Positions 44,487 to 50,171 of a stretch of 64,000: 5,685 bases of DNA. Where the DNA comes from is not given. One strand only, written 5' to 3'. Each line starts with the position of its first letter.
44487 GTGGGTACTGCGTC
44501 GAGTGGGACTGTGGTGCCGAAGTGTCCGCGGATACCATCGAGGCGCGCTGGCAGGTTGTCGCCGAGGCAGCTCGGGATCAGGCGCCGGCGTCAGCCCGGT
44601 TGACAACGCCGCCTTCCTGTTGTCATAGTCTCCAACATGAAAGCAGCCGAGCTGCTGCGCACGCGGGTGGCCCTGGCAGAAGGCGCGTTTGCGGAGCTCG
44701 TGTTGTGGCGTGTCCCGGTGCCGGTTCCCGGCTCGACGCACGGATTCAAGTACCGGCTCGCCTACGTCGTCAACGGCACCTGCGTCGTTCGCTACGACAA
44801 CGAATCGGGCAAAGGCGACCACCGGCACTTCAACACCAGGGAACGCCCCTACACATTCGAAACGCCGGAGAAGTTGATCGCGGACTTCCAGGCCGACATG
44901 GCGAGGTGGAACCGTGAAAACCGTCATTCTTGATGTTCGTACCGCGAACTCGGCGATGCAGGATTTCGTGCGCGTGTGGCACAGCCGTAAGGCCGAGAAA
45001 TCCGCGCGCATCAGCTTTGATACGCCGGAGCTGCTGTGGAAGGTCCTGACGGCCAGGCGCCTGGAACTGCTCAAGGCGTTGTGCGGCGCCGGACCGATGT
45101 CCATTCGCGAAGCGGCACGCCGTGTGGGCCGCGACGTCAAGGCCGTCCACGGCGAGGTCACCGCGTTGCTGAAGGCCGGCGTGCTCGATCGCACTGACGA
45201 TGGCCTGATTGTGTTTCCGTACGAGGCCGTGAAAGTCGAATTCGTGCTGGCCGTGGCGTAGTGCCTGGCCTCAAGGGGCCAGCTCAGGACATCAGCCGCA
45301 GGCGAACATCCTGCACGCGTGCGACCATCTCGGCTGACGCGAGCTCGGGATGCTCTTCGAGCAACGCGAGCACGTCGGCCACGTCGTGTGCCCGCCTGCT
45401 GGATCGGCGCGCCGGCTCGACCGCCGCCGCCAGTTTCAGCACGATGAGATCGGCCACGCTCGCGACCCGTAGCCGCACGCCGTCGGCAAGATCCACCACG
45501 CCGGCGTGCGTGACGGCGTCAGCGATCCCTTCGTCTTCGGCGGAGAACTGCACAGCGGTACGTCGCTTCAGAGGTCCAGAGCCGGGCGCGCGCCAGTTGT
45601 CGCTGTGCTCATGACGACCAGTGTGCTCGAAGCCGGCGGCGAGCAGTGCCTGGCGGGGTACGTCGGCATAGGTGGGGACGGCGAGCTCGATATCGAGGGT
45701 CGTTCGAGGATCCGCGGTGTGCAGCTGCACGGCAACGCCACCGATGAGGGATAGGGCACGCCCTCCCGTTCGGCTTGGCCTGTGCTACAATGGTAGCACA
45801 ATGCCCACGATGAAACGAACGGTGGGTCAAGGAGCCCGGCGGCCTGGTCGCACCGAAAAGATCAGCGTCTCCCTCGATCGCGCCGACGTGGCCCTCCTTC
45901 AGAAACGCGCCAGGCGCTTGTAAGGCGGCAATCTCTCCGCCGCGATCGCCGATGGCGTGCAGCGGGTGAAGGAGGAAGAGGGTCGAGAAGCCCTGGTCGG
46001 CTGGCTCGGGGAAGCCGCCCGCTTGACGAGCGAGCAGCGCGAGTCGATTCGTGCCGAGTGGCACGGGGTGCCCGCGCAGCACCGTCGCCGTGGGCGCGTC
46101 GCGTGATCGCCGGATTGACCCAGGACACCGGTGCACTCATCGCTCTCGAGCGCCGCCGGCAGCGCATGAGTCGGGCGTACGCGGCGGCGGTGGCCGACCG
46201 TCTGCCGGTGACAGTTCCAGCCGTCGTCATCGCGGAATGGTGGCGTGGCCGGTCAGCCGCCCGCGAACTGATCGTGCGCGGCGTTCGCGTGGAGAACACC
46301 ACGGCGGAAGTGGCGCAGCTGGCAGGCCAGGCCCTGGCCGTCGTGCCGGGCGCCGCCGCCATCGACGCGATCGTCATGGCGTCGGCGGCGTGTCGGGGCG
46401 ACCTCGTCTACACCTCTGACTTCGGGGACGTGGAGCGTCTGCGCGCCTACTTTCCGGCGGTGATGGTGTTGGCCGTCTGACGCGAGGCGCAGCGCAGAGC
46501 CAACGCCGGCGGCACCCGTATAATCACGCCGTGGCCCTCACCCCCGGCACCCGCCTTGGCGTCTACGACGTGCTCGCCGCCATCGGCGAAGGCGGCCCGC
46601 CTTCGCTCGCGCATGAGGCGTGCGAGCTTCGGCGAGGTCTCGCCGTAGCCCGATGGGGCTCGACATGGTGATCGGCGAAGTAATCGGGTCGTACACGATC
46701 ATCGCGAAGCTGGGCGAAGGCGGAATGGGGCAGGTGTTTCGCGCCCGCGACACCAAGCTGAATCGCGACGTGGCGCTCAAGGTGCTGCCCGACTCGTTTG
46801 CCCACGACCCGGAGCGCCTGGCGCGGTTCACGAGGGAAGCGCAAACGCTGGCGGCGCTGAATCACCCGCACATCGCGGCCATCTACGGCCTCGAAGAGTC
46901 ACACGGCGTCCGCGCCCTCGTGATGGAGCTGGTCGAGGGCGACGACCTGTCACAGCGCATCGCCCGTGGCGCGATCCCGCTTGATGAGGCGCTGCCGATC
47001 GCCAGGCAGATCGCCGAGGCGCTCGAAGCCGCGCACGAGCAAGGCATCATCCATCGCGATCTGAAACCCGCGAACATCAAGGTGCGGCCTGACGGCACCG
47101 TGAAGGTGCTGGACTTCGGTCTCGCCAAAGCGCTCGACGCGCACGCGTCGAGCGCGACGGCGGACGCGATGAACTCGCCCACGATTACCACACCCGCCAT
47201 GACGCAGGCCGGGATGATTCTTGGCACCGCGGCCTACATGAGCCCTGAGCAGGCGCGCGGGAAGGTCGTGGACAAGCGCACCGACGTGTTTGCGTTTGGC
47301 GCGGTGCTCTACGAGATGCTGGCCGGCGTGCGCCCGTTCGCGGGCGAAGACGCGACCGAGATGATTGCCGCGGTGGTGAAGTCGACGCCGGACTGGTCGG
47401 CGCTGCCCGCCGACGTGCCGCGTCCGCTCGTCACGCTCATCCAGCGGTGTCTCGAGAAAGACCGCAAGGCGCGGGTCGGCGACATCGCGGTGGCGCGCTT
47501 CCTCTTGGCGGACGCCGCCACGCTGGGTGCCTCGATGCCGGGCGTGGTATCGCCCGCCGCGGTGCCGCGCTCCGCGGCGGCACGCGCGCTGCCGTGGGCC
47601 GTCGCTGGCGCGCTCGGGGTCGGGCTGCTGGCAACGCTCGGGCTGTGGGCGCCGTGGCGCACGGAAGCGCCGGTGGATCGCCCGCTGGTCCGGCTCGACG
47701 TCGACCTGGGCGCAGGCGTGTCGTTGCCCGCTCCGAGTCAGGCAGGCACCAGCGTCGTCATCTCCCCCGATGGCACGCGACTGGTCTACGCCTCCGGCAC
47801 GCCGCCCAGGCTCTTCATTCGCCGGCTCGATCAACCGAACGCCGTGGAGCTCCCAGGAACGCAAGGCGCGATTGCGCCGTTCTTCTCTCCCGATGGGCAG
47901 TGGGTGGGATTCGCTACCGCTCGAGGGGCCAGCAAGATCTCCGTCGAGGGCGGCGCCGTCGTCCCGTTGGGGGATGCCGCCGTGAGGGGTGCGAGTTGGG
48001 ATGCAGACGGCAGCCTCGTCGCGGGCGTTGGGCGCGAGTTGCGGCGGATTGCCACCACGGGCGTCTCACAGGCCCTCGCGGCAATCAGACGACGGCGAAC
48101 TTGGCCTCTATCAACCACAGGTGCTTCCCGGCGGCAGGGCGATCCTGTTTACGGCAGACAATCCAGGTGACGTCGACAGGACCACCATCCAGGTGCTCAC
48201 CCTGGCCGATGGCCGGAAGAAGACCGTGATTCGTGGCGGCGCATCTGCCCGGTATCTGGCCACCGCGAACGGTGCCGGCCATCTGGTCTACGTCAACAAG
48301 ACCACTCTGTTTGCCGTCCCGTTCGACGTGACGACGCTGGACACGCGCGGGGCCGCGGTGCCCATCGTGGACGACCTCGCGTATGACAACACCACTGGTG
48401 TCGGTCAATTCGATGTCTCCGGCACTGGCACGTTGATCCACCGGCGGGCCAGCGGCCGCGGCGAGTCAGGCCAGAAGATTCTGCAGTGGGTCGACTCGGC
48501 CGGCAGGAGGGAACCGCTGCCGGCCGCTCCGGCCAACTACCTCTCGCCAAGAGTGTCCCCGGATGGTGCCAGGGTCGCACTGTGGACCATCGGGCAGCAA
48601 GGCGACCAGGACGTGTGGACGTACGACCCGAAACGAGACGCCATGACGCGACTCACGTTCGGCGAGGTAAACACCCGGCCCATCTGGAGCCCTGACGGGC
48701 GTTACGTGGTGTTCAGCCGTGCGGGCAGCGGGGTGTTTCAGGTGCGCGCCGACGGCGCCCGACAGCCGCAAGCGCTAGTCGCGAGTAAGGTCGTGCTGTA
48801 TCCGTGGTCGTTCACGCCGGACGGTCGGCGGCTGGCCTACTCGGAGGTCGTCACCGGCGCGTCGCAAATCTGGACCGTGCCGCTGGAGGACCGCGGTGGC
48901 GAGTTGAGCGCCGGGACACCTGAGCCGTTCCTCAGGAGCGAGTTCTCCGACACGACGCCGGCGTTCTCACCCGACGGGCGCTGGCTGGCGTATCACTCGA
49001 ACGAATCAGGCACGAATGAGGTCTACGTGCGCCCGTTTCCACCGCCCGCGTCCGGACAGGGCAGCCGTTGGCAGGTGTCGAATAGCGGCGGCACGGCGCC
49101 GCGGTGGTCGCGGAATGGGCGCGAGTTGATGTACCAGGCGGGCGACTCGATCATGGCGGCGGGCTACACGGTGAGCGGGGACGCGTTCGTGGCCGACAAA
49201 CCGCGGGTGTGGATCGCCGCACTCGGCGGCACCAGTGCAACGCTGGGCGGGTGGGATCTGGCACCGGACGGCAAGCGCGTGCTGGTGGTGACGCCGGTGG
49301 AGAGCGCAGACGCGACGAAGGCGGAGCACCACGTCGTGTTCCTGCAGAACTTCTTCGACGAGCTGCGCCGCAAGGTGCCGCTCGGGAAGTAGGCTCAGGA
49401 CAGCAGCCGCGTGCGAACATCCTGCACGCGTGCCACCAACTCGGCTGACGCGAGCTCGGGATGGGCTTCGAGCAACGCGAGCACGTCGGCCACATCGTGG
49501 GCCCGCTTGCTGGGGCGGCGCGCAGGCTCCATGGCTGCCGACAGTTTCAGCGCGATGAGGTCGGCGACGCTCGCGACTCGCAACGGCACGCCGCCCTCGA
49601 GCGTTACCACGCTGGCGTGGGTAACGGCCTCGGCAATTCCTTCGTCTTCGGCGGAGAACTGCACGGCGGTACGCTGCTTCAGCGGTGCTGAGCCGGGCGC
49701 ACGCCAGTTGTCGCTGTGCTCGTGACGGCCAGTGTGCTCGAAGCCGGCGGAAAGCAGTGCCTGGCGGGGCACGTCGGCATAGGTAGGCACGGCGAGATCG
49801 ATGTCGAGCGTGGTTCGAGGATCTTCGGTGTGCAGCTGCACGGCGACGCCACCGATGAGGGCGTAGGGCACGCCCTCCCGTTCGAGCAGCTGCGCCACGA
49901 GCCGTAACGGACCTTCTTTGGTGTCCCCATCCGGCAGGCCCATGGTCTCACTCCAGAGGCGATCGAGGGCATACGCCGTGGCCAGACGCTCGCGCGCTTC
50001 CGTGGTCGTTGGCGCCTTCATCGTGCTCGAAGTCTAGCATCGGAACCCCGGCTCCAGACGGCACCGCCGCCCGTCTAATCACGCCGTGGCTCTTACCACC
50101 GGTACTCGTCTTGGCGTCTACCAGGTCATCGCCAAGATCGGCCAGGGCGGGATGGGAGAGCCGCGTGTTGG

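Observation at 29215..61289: Co-oriented array of eight kinase/TolB-propeller receptor paralogs with a toxin-antitoxin cassette in almost every junction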

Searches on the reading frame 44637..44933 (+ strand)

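Call 8: search_protein_families(library=pfam, proteins=[window:44637-44933:+], max_evalue=0.01)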
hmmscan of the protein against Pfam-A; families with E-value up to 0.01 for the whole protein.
window:44637-44933:+ (98 aa): 1 family
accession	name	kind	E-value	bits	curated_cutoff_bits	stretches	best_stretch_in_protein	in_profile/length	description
PF20126.4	TumE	-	1.2e-16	60.9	23.4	1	13-88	3-80/81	Toxin TumE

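Call 54: search_protein_families(library=padloc, proteins=[window:44637-44933:+], max_evalue=0.001)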
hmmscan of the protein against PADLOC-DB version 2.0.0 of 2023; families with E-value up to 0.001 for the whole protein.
window:44637-44933:+ (98 aa): 0 families

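Call 66: search_protein_families(library=ncbifam, proteins=[window:44637-44933:+], max_evalue=0.05)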
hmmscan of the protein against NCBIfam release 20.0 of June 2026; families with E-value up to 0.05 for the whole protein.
window:44637-44933:+ (98 aa): 0 families

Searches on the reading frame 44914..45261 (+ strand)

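Call 8: search_protein_families(library=pfam, proteins=[window:44914-45261:+], max_evalue=0.01)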
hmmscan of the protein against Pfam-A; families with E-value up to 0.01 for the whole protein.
window:44914-45261:+ (115 aa): 4 families
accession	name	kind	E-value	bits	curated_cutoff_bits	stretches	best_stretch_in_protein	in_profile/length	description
PF25212.1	HVO_A0114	-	5.1e-28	97.1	27.6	1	28-106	3-84/84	HVO_A0114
PF13412.12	HTH_24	-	0.0017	18.3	21.9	1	47-91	3-47/48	Winged helix-turn-helix DNA-binding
PF12802.13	MarR_2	-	0.0071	16.9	27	1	45-96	3-55/61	MarR family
PF12840.13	HTH_20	-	0.0082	16.5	27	0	49-92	6-49/51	Helix-turn-helix domain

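Call 54: search_protein_families(library=padloc, proteins=[window:44914-45261:+], max_evalue=0.001)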
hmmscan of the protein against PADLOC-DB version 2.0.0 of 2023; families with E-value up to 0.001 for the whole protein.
window:44914-45261:+ (115 aa): 6 families
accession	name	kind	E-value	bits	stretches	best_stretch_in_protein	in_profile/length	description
PDLC01434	CasR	-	1.9e-05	22.6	1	20-97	106-177/191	"CAS-I,CAS-II,CAS-III,CAS-IV,CAS-V,CAS-VI; associated_signaling"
PDLC01268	CasR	-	0.00011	20.2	1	31-97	111-173/179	"CAS-I,CAS-II,CAS-III,CAS-IV,CAS-V,CAS-VI; associated_signaling"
PDLC01044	Csa3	-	0.00017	19.5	1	29-100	118-184/194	Type I-A associated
PDLC01438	Csa3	-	0.00031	18.9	1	9-97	110-194/305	"CAS-I,CAS-II,CAS-III,CAS-IV,CAS-V,CAS-VI; associated_signaling"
PDLC01850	CARF3--CARF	-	0.00032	18.6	1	18-93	114-191/209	-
PDLC01848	CARF3--CARF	-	0.00043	18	1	1-95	93-183/197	-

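Call 66: search_protein_families(library=ncbifam, proteins=[window:44914-45261:+], max_evalue=0.05)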
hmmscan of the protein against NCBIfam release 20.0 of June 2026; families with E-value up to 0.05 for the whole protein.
window:44914-45261:+ (115 aa): 2 families
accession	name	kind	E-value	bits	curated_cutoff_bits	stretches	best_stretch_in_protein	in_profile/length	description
TIGR01884.1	cas_HTH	subfamily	0.0018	17.7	60.2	1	44-94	139-189/202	CRISPR-associated CARF protein Csa3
NF033788.1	HTH_metalloreg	subfamily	0.026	14.3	55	1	48-101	12-65/77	metalloregulator ArsR/SmtB family transcription factor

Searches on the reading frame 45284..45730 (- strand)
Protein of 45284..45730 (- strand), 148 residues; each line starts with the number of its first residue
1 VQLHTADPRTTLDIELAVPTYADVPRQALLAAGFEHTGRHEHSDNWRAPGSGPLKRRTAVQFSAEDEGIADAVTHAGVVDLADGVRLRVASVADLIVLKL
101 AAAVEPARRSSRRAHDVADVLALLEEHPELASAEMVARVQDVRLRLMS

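Call 9: search_protein_families(library=pfam, proteins=[window:45284-45730:-], max_evalue=0.01)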
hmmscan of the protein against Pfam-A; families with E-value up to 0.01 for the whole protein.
window:45284-45730:- (148 aa): 1 family
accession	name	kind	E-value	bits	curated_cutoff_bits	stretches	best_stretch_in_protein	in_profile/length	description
PF08843.17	AbiEii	-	4.5e-06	27.2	22.5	1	49-138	91-184/238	Nucleotidyl transferase AbiEii toxin, Type IV TA system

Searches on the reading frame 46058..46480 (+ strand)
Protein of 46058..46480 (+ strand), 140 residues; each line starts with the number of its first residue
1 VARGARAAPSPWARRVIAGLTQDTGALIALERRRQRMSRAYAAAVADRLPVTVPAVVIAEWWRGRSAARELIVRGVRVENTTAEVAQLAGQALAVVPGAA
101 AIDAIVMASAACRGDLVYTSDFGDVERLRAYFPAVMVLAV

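Call 9: search_protein_families(library=pfam, proteins=[window:46058-46480:+], max_evalue=0.01)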
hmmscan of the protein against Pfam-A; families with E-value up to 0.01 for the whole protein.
window:46058-46480:+ (140 aa): 1 family
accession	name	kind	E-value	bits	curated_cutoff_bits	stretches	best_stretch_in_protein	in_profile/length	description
PF01850.27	PIN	-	0.00033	21.7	23.6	1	23-121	4-111/120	PIN domain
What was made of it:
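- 45797..46480 (+): Putative RHH (45797-45923, unsupported) and PIN-like toxin (46058-46480, weak). PIN E=3.3e-4, below cut-off (call 9).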

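Call 66: search_protein_families(library=ncbifam, proteins=[window:46058-46480:+], max_evalue=0.05)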
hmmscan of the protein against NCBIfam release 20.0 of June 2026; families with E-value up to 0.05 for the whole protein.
window:46058-46480:+ (140 aa): 0 families

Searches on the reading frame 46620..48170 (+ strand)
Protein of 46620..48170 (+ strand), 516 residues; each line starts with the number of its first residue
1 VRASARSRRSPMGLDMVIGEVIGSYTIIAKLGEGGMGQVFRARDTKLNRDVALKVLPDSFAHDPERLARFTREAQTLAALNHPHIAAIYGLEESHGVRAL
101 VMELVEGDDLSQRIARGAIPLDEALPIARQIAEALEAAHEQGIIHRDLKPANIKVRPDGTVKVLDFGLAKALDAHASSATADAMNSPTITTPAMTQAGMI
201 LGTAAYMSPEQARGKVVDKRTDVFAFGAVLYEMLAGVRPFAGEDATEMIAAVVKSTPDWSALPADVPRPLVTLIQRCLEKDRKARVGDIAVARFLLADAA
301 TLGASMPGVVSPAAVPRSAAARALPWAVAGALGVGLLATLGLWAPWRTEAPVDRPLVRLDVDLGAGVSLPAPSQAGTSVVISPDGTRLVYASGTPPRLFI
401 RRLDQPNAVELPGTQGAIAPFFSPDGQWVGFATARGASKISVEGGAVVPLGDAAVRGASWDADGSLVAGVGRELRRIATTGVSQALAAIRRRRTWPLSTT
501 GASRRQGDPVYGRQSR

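Call 10: search_protein_families(library=pfam, proteins=[window:46620-48170:+], max_evalue=0.001)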
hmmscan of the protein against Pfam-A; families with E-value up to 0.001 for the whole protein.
window:46620-48170:+ (516 aa): 5 families
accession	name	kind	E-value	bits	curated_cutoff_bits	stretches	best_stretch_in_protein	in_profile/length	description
PF00069.31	Pkinase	-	1.3e-51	176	31.7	1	25-287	1-253/263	Protein kinase domain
PF07714.23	PK_Tyr_Ser-Thr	-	1.5e-37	129.8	23.1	1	27-285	3-248/258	Protein tyrosine and serine/threonine kinase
PF03109.22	ABC1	-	1.6e-09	37.7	22.9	1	93-182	138-227/244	ABC1 atypical kinase-like domain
PF01636.29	APH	-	4.1e-09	37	23.2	1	35-139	9-108/239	Phosphotransferase enzyme family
PF07676.18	PD40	-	2e-06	28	20.9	0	416-429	9-23/38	WD40-like Beta Propeller Repeat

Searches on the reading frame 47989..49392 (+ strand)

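Call 10: search_protein_families(library=pfam, proteins=[window:47989-49392:+], max_evalue=0.001)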
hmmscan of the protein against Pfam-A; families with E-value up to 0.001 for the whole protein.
window:47989-49392:+ (467 aa): 1 family
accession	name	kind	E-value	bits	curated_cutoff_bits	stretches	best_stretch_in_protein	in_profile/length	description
PF07676.18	PD40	-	1.4e-22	79.5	20.9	2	314-347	4-38/38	WD40-like Beta Propeller Repeat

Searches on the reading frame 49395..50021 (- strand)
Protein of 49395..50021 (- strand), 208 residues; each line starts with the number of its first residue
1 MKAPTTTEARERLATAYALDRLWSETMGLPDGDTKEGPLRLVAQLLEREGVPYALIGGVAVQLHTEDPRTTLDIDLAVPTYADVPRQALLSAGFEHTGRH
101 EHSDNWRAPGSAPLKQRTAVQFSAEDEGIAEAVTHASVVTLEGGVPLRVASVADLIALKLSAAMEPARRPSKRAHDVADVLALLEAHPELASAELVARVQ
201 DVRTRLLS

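Call 9: search_protein_families(library=pfam, proteins=[window:49395-50021:-], max_evalue=0.01)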
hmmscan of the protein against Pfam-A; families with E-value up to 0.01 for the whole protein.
window:49395-50021:- (208 aa): 3 families
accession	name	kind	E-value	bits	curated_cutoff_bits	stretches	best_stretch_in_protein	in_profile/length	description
PF08843.17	AbiEii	-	5e-11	43.4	22.5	1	51-198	13-184/238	Nucleotidyl transferase AbiEii toxin, Type IV TA system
PF14907.12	NTP_transf_5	-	0.00025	21.2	31.2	1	40-108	61-132/249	Uncharacterised nucleotidyltransferase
PF09970.15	DUF2204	-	0.0097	16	20.3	0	39-76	5-42/181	Nucleotidyl transferase of unknown function (DUF2204)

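Call 54: search_protein_families(library=padloc, proteins=[window:49395-50021:-], max_evalue=0.001)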
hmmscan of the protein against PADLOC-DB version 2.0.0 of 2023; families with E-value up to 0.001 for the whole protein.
window:49395-50021:- (208 aa): 8 families
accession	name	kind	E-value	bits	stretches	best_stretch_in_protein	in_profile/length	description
PDLC02291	AbiEii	-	7.4e-15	53.1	1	40-205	45-220/310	AbiEii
PDLC02314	AbiEii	-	2.3e-08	31.7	1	145-199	163-217/290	AbiEii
PDLC02306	AbiEii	-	3.5e-08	31.4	1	114-193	135-213/280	AbiEii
PDLC02295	AbiEii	-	4.6e-08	30.7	1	131-194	144-202/261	AbiEii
PDLC02328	AbiEii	-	3e-05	22.1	1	40-202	2-160/203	AbiEii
PDLC04516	PDC-M21B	-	0.00024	18.9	0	123-203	100-187/234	-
PDLC02329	AbiEii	-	0.00027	18.4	0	145-185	169-209/294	AbiEii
PDLC02290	AbiEii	-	0.00062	17.3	0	53-82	25-55/290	AbiEii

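Call 66: search_protein_families(library=ncbifam, proteins=[window:49395-50021:-], max_evalue=0.05)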
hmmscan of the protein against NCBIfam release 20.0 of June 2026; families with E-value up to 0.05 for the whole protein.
window:49395-50021:- (208 aa): 0 families
